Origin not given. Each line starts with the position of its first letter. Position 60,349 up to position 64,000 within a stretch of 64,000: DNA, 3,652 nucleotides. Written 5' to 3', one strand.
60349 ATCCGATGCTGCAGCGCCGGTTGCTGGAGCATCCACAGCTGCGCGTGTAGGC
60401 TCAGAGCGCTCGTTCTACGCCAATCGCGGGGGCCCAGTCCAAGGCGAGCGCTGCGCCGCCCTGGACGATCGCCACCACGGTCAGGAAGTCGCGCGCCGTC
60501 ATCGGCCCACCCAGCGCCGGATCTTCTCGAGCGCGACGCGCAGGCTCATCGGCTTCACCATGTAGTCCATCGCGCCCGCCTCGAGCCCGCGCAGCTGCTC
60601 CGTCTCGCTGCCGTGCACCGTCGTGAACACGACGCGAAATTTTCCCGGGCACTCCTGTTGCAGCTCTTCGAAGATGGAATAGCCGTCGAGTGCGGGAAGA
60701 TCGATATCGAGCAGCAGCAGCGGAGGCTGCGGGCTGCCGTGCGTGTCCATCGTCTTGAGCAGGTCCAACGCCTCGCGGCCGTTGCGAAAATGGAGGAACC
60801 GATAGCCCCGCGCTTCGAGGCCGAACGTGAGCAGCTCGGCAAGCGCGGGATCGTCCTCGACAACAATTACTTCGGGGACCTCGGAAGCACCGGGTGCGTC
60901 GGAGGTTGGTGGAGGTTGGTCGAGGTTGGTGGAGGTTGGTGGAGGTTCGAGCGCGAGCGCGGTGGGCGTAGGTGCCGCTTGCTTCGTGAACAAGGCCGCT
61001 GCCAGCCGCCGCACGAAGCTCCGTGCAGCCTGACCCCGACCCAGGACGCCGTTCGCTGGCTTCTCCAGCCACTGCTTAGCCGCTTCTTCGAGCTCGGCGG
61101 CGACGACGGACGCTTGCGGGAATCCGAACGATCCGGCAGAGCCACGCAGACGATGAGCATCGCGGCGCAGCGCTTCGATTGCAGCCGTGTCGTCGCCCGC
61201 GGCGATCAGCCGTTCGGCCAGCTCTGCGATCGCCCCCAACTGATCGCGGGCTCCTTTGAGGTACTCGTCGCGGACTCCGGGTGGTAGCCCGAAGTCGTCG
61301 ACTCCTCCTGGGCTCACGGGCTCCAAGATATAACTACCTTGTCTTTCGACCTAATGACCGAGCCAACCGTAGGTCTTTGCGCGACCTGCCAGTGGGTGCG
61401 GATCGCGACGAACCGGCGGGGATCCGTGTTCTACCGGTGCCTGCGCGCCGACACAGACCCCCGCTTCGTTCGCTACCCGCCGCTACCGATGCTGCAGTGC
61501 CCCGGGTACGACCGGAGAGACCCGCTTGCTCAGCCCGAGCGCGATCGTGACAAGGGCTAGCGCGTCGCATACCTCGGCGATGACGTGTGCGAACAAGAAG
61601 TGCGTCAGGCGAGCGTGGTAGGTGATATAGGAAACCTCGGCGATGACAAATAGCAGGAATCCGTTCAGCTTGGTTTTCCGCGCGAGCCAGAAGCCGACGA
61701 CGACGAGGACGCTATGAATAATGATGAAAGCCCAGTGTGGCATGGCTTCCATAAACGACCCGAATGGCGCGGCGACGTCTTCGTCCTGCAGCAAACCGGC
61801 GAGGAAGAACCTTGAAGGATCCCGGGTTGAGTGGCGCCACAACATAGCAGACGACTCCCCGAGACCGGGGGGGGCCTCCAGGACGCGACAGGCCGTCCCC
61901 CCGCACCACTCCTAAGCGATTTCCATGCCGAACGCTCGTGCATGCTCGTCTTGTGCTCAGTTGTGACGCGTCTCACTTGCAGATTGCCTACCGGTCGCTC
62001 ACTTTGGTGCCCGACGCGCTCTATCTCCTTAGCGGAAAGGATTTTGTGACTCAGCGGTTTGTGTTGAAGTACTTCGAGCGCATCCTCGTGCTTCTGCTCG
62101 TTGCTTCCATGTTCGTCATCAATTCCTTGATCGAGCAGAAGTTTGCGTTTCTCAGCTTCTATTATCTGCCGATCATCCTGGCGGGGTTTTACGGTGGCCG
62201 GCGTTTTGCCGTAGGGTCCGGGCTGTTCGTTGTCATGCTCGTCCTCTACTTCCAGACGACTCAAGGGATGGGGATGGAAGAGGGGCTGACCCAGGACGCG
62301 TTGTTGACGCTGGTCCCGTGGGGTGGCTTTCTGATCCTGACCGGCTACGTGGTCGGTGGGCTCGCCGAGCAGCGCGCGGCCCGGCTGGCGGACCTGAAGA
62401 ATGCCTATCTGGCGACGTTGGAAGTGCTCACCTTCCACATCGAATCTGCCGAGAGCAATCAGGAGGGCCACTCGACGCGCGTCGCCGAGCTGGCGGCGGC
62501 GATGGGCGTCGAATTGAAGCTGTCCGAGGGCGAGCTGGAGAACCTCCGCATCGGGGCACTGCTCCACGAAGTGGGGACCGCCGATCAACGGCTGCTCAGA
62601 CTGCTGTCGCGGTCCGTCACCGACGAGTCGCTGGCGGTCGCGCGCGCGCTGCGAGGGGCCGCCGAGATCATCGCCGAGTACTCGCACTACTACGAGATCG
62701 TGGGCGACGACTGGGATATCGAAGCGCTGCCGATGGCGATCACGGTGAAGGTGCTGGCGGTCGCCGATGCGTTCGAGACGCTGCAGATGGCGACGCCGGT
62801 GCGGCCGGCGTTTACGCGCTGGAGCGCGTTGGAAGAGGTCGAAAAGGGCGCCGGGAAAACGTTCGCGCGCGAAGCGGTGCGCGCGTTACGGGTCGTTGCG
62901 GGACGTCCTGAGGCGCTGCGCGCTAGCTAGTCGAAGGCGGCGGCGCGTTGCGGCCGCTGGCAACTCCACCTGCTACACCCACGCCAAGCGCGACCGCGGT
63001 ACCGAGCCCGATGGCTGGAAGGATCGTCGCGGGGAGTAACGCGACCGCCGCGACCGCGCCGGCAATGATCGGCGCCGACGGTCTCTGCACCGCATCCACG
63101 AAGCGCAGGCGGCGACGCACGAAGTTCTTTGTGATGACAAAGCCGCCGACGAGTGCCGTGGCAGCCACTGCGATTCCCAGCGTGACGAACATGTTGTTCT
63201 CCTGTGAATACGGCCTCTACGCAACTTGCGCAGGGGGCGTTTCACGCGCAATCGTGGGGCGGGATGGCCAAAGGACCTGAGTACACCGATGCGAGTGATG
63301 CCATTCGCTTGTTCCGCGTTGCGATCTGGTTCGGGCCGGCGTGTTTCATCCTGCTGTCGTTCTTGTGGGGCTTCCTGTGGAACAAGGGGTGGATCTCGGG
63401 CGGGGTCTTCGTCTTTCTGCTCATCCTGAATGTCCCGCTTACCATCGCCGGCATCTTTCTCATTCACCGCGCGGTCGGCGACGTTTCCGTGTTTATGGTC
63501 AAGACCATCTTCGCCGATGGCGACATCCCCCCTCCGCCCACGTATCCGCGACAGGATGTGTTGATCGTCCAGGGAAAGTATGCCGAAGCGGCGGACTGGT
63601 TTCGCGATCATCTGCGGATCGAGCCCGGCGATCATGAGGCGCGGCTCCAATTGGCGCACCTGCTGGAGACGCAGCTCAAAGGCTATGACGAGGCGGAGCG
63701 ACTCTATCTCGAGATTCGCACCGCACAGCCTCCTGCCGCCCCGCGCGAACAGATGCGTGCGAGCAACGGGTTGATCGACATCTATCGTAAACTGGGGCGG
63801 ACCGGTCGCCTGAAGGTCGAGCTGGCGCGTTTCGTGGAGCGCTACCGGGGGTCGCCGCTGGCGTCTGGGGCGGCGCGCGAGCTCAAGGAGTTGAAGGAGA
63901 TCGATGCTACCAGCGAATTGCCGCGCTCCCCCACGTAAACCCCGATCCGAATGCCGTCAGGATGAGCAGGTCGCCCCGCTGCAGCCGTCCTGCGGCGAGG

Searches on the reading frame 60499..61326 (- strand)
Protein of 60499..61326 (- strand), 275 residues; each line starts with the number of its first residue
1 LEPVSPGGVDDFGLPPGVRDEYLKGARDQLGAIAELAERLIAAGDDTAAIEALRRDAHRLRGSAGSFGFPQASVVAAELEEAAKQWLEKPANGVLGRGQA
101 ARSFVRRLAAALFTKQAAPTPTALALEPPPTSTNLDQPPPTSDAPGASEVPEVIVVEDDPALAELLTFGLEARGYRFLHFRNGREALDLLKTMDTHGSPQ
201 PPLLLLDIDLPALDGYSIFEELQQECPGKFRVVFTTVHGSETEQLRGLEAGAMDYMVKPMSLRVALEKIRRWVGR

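Call 52: search_protein_families(library=pfam, proteins=[window:60499-61326:-], max_evalue=0.001)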
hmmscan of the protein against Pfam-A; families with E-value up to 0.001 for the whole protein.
window:60499-61326:- (275 aa): 2 families
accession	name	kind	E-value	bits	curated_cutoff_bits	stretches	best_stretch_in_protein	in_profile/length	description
PF00072.30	Response_reg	-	2.7e-20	73.1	30.2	1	153-269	1-110/111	Response regulator receiver domain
PF01627.28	Hpt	-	6.1e-11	42.8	24.6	1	20-84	4-60/84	Hpt domain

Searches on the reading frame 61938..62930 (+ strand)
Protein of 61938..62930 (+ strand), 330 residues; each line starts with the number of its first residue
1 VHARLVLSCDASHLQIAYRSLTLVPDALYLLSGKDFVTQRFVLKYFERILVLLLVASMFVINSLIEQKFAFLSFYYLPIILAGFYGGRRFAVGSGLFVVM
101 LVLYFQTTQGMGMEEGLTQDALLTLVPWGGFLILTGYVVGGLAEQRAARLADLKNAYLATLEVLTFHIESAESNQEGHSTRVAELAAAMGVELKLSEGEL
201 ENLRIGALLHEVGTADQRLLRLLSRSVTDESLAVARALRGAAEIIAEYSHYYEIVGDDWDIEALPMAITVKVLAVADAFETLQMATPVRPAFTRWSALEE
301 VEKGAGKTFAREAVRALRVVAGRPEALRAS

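Call 51: search_protein_families(library=pfam, proteins=[window:61938-62930:+], max_evalue=0.001)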
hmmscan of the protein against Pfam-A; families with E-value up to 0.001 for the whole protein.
window:61938-62930:+ (330 aa): 2 families
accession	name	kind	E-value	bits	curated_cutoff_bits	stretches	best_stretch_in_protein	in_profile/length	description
PF13487.12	HD_5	-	9.1e-07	29.2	27.2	1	168-307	7-164/170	HD domain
PF01966.28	HD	-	4.5e-06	27.4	22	1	177-281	3-115/116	HD domain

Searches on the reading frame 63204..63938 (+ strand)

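Call 52: search_protein_families(library=pfam, proteins=[window:63204-63938:+], max_evalue=0.001)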
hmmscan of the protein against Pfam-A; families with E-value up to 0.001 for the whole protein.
window:63204-63938:+ (244 aa): 3 families
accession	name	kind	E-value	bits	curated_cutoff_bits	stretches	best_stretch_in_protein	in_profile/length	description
PF13428.12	TPR_14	-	1.6e-06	28.7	23.5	0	119-153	10-44/44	Tetratricopeptide repeat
PF14559.12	TPR_19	-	2.4e-05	25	25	1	123-177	4-57/68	Tetratricopeptide repeat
PF13432.12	TPR_16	-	6e-05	23.8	32.7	0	119-143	40-64/65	Tetratricopeptide repeat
